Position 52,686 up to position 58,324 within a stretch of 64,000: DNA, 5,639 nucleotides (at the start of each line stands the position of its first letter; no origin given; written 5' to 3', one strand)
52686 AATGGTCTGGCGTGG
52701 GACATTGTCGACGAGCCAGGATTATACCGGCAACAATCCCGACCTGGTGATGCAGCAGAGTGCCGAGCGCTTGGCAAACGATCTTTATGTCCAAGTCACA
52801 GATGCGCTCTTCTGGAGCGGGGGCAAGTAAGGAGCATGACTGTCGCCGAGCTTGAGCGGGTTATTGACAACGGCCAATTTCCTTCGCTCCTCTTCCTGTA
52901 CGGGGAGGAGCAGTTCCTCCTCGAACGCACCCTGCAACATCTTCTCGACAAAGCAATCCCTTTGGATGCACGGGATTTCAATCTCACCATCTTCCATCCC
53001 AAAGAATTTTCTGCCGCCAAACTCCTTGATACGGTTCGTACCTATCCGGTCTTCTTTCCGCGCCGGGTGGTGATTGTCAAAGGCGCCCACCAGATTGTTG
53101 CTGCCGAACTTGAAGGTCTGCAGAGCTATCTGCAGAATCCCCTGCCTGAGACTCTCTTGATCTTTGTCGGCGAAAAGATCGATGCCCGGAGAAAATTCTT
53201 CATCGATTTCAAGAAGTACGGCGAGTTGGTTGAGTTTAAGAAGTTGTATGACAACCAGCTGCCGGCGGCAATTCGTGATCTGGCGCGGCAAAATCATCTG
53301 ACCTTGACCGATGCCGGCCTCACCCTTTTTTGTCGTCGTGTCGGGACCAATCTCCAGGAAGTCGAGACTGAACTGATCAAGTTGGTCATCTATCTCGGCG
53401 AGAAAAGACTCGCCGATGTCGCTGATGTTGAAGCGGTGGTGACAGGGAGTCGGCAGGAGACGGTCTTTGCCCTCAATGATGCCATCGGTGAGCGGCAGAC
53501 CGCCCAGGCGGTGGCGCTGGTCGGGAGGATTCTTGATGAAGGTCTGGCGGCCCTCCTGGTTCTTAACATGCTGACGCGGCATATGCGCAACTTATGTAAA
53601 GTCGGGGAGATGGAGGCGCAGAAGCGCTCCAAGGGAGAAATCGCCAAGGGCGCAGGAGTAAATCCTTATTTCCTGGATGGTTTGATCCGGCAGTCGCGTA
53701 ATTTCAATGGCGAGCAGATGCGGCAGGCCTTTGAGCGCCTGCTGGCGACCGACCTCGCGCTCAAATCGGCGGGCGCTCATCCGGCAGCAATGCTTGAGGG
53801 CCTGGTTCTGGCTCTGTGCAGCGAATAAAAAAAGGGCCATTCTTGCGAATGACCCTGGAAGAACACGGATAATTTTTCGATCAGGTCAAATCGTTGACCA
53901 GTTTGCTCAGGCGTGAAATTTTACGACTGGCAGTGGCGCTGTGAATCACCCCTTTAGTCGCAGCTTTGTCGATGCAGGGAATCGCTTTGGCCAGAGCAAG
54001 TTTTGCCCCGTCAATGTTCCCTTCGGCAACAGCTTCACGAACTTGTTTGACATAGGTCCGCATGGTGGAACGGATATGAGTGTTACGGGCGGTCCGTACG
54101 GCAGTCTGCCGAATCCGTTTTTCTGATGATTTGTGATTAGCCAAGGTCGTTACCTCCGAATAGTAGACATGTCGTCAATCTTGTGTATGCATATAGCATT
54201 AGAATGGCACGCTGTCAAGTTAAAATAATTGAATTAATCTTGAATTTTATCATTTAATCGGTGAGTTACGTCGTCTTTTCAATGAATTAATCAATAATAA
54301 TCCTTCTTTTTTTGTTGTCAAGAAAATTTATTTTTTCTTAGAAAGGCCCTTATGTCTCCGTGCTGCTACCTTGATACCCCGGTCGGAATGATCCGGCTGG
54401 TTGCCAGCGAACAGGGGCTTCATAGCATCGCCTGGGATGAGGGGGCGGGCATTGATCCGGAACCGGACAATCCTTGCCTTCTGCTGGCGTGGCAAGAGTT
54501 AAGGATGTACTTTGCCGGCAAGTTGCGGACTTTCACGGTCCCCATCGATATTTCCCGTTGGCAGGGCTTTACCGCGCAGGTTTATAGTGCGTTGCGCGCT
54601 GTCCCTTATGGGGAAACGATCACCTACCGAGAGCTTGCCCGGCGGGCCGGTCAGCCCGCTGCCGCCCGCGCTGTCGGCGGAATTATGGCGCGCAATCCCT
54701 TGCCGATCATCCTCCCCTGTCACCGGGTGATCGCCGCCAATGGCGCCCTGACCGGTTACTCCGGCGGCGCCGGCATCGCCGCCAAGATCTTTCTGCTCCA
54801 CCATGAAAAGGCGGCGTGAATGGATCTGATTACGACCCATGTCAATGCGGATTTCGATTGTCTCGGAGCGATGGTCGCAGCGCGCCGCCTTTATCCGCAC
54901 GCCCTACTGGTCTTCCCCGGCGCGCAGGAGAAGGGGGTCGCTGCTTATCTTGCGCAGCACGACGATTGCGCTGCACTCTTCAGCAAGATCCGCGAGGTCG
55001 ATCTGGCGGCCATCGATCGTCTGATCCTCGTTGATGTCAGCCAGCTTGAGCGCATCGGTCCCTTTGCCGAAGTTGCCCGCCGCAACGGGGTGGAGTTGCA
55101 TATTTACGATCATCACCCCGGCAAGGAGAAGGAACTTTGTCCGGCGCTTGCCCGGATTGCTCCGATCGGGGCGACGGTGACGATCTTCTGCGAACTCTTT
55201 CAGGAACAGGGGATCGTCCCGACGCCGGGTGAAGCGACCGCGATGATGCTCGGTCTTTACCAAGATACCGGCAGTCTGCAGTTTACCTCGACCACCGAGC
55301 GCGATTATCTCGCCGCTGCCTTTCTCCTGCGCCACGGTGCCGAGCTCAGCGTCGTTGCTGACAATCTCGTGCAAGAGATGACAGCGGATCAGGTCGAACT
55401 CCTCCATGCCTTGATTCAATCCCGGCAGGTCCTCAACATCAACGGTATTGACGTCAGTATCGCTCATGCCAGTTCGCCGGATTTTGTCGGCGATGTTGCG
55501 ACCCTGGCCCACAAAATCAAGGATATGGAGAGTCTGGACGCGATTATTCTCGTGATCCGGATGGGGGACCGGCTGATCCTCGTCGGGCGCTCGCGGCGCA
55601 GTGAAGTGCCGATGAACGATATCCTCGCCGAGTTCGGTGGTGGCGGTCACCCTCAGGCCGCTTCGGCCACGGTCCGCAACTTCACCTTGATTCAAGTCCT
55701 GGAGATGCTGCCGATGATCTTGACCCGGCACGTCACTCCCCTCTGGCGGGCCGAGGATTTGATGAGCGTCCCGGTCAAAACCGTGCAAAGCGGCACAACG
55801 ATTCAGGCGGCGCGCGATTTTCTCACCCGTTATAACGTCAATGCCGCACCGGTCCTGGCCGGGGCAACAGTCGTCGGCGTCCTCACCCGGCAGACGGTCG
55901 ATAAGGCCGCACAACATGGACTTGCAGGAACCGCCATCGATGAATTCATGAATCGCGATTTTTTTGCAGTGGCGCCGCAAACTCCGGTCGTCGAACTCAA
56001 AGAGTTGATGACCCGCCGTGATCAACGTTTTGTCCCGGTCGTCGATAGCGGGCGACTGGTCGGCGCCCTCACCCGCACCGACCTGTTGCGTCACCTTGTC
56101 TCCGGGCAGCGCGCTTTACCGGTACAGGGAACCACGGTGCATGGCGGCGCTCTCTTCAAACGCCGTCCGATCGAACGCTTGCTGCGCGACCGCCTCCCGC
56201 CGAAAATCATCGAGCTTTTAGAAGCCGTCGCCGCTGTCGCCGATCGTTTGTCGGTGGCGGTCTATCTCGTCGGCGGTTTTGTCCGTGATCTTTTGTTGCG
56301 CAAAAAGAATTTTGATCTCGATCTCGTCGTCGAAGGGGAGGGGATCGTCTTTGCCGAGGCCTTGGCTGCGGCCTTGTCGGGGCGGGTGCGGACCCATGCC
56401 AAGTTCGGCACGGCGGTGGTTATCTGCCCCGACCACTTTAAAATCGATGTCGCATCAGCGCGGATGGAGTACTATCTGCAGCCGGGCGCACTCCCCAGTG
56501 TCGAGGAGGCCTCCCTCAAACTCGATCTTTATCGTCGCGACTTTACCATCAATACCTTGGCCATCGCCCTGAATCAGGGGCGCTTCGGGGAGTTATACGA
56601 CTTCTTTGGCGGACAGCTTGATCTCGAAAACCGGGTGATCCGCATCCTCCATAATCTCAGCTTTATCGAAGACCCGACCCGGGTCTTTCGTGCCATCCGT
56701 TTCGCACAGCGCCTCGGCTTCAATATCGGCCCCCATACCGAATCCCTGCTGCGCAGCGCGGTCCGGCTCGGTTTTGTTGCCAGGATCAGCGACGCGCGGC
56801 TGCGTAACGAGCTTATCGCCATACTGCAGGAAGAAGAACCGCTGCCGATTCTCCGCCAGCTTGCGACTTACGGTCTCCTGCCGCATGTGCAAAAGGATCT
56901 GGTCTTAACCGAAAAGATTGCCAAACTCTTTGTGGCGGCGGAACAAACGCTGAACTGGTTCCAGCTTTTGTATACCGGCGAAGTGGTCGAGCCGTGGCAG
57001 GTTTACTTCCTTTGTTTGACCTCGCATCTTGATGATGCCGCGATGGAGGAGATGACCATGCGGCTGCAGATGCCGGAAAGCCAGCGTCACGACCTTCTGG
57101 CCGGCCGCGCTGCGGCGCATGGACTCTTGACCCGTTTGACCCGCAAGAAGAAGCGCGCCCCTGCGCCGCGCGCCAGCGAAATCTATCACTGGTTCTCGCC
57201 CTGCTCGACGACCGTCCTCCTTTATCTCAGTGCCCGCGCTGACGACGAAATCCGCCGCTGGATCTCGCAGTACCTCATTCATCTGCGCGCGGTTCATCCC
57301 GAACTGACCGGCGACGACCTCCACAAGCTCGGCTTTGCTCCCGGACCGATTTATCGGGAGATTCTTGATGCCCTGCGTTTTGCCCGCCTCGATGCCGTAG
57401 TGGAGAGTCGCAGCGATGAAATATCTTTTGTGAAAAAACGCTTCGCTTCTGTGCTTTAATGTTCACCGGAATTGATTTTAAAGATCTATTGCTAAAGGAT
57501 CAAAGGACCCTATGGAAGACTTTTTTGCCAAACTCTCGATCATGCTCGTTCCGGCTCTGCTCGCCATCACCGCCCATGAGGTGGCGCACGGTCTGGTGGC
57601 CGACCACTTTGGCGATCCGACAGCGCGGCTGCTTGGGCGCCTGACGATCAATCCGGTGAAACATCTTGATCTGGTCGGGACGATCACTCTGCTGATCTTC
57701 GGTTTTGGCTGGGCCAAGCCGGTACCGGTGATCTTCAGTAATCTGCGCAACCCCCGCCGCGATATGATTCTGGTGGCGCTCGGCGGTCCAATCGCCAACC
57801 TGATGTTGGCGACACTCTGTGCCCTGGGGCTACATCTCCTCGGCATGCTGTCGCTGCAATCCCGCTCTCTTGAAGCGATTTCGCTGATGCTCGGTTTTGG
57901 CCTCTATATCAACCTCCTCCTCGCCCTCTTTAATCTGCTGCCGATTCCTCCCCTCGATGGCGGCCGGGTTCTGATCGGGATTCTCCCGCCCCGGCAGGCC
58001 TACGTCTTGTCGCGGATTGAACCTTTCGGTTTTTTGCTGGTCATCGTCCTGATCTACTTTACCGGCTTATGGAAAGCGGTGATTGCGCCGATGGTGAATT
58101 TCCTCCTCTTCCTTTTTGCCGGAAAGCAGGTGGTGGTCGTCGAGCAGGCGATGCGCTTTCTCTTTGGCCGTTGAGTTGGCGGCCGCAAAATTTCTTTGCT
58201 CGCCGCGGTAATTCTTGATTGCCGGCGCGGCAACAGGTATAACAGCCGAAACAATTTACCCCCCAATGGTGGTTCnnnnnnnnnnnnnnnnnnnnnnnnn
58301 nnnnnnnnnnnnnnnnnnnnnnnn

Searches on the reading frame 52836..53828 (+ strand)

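Call 83: search_protein_families(library=pfam, proteins=[window:52836-53828:+], max_evalue=0.00001)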
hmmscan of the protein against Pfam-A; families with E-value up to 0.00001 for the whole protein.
window:52836-53828:+ (330 aa): 2 families
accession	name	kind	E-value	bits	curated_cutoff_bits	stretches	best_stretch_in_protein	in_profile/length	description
PF21694.2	DNA_pol3_delta_C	-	2.2e-22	79.8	27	1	208-325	2-119/121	DNA polymerase III delta subunit, C-terminal domain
PF06144.19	DNA_pol3_delta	-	1.3e-18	67.6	21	1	20-134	2-123/124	DNA polymerase III, delta subunit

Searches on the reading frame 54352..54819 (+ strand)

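Call 83: search_protein_families(library=pfam, proteins=[window:54352-54819:+], max_evalue=0.00001)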
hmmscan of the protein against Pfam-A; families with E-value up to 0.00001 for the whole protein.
window:54352-54819:+ (155 aa): 2 families
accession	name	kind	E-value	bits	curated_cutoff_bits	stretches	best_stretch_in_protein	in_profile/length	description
PF01035.26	DNA_binding_1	-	1.2e-31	108.8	27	1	73-153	2-80/81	6-O-methylguanine DNA methyltransferase, DNA binding domain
PF02870.21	Methyltransf_1N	-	3.4e-10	40.8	21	1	6-67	5-71/71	6-O-methylguanine DNA methyltransferase, ribonuclease-like domain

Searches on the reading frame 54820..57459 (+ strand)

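Call 83: search_protein_families(library=pfam, proteins=[window:54820-57459:+], max_evalue=0.00001)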
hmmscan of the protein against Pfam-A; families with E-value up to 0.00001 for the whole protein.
window:54820-57459:+ (879 aa): 5 families
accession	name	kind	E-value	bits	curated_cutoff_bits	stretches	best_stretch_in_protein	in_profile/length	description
PF01743.26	PolyA_pol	-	9.3e-28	97.5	23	1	481-608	1-126/126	Poly A polymerase head domain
PF00571.33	CBS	-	1.9e-21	76.6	24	2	374-427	2-56/57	CBS domain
PF01368.27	DHH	-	9e-11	42.6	28.1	1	3-145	3-124/125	DHH family, N-terminal domain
PF12627.12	PolyA_pol_RNAbd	-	1.5e-07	31.5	22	1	633-694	1-60/64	Probable RNA and SrmB- binding site of polymerase A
PF02272.25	DHHA1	-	3.2e-07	31.2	25.9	1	224-287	16-85/102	DHHA1 domain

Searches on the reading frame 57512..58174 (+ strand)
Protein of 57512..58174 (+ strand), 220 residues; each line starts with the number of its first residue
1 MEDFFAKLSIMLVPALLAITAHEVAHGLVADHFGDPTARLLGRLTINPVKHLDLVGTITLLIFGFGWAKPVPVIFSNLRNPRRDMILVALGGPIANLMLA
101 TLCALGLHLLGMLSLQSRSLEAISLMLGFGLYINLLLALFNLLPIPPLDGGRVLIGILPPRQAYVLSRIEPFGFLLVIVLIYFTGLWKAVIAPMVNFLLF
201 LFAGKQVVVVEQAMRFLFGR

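Call 83: search_protein_families(library=pfam, proteins=[window:57512-58174:+], max_evalue=0.00001)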
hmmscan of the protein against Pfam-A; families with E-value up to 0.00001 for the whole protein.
window:57512-58174:+ (220 aa): 1 family
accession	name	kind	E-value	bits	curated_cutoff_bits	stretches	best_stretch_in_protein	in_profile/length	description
PF02163.28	Peptidase_M50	-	4.1e-14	52.9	27.2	1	122-159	158-195/221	Peptidase family M50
